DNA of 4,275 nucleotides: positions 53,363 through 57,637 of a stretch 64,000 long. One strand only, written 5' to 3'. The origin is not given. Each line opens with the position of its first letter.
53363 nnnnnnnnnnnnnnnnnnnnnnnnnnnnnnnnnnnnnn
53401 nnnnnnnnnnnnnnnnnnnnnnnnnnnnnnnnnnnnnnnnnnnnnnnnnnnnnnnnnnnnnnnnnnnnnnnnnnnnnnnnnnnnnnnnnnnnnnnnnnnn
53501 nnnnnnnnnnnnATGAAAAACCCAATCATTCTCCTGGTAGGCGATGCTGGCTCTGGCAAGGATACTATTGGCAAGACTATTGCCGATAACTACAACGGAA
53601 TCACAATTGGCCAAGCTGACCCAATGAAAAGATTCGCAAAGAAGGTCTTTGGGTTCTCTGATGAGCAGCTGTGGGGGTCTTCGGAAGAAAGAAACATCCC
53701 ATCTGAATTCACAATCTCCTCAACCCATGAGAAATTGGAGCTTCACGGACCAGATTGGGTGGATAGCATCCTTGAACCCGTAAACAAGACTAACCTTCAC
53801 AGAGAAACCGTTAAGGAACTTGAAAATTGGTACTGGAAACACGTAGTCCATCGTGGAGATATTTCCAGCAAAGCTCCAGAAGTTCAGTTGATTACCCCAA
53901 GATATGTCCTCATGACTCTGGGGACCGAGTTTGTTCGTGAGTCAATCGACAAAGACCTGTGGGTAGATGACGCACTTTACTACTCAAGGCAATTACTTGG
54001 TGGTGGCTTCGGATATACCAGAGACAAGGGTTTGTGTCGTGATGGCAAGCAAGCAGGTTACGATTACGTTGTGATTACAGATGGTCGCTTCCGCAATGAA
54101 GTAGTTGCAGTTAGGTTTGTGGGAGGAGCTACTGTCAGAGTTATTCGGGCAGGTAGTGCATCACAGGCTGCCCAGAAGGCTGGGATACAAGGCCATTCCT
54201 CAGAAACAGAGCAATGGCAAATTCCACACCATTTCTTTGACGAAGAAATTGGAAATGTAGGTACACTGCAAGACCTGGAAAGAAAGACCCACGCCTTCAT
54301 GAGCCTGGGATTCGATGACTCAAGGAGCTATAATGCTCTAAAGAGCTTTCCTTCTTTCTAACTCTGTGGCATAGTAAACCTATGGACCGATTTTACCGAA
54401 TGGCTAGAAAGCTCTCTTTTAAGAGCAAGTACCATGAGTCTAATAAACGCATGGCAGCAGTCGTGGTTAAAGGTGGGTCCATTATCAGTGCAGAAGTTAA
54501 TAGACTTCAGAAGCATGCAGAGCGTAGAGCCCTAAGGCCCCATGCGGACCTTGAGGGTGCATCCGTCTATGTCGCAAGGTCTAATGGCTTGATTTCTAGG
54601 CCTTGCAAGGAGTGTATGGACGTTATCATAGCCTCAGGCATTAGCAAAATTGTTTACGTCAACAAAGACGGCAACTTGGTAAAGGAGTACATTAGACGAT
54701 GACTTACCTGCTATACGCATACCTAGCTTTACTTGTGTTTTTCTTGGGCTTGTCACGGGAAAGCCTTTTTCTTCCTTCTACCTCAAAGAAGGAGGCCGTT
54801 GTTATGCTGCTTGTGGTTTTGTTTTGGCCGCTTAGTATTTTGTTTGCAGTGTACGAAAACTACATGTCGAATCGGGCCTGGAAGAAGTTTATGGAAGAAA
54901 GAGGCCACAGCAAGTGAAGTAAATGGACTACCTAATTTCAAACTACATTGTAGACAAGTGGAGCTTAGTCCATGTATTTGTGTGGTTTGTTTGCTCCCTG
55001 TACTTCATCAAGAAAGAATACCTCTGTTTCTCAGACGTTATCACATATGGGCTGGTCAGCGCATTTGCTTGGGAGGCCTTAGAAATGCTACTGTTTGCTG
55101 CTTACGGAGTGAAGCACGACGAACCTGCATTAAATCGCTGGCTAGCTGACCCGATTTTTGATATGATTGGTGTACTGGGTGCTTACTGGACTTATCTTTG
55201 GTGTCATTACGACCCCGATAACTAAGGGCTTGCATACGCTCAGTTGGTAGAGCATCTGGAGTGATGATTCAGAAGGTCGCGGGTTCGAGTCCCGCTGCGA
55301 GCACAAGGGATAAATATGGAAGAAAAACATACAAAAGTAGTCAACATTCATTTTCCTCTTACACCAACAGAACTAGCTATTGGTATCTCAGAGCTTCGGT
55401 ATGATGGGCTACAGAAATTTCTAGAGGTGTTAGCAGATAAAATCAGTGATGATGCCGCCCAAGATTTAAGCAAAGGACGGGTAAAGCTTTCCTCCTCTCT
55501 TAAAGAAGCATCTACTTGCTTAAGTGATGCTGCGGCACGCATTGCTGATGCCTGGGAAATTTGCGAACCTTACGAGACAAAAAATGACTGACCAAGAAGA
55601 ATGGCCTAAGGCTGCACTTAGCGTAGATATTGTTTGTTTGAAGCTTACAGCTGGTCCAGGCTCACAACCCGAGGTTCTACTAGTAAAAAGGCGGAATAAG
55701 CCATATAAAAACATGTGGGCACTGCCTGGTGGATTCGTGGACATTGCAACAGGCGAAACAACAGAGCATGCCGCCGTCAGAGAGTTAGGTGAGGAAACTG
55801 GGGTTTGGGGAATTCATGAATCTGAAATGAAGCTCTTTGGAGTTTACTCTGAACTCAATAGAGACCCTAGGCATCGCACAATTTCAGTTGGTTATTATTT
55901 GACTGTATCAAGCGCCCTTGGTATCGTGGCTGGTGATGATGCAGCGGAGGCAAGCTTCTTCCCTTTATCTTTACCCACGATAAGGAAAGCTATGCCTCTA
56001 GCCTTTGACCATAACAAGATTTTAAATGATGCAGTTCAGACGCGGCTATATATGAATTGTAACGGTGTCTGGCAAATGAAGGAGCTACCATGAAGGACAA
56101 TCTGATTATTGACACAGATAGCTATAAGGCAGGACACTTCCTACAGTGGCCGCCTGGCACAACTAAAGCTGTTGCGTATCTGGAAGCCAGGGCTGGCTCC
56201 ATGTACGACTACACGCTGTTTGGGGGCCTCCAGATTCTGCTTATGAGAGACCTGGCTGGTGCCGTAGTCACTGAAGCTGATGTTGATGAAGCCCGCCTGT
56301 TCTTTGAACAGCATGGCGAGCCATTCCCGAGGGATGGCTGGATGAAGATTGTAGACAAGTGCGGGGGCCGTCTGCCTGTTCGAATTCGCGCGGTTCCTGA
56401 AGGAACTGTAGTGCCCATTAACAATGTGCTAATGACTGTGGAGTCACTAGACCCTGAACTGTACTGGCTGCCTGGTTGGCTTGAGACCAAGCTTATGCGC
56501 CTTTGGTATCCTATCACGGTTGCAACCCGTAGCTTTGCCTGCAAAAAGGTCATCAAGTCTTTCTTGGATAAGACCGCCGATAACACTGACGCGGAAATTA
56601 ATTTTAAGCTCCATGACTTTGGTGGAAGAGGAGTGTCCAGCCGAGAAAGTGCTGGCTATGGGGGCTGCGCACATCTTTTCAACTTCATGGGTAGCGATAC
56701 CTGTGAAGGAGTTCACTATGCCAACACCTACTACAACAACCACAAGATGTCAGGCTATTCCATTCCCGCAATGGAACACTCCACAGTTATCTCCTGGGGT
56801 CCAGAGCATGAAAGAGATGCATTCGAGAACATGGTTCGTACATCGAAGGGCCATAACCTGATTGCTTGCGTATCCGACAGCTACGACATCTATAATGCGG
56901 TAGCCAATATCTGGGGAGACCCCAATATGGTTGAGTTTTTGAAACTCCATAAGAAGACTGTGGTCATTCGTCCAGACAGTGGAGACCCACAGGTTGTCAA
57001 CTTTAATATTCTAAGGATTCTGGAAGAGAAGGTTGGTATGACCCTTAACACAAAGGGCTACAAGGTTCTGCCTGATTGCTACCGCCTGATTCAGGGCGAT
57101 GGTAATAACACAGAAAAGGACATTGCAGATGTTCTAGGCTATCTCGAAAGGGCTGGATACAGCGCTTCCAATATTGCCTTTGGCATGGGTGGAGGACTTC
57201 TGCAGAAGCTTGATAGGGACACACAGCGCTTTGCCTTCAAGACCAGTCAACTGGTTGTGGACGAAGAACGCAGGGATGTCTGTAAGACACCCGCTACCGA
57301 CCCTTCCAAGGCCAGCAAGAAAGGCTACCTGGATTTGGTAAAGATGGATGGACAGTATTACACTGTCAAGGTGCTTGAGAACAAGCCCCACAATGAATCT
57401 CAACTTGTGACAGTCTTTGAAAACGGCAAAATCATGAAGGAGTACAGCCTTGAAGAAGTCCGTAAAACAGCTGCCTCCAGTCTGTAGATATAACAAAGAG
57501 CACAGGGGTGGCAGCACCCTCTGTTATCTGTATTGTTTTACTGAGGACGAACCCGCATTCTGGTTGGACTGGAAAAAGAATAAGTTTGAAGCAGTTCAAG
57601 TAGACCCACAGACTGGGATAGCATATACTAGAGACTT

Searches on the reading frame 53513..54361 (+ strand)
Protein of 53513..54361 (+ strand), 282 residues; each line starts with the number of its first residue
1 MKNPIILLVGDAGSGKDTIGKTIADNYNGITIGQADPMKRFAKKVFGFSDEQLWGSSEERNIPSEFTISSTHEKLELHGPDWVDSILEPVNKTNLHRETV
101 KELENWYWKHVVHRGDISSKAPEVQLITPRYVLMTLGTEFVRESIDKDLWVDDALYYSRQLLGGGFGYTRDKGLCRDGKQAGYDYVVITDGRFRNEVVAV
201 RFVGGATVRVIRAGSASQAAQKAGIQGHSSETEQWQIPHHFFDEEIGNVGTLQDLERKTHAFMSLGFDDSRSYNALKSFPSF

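Call 31: search_protein_families(library=phrogs, proteins=[window:53513-54361:+], max_evalue=0.001)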
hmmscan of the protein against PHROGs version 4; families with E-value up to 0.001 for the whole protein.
window:53513-54361:+ (282 aa): 3 families
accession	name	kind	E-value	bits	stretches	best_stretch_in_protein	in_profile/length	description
phrog_139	-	other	1.1e-35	124.7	1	1-263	81-260/342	deoxynucleoside monophosphate kinase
phrog_31701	-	unknown function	1.7e-05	26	1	5-47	14-57/89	-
phrog_10255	-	other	0.00087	20.1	0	5-42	3-40/230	kinase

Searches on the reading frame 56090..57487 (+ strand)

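Call 31: search_protein_families(library=phrogs, proteins=[window:56090-57487:+], max_evalue=0.001)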
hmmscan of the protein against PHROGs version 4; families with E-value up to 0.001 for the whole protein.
window:56090-57487:+ (465 aa): 4 families
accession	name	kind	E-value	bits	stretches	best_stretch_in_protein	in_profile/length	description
phrog_448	-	other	8e-144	481.2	1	3-464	13-496/500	nicotinamide phosphoribosyl transferase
phrog_16547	-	other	3e-58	198.5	1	3-274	8-301/315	nicotinamide phosphoribosyl transferase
phrog_15800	-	other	8.5e-26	92.2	1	310-461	162-318/322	nicotinamide phosphoribosyl transferase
phrog_12872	-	other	6.2e-18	65.7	2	311-463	382-538/547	nicotinamide phosphoribosyl transferase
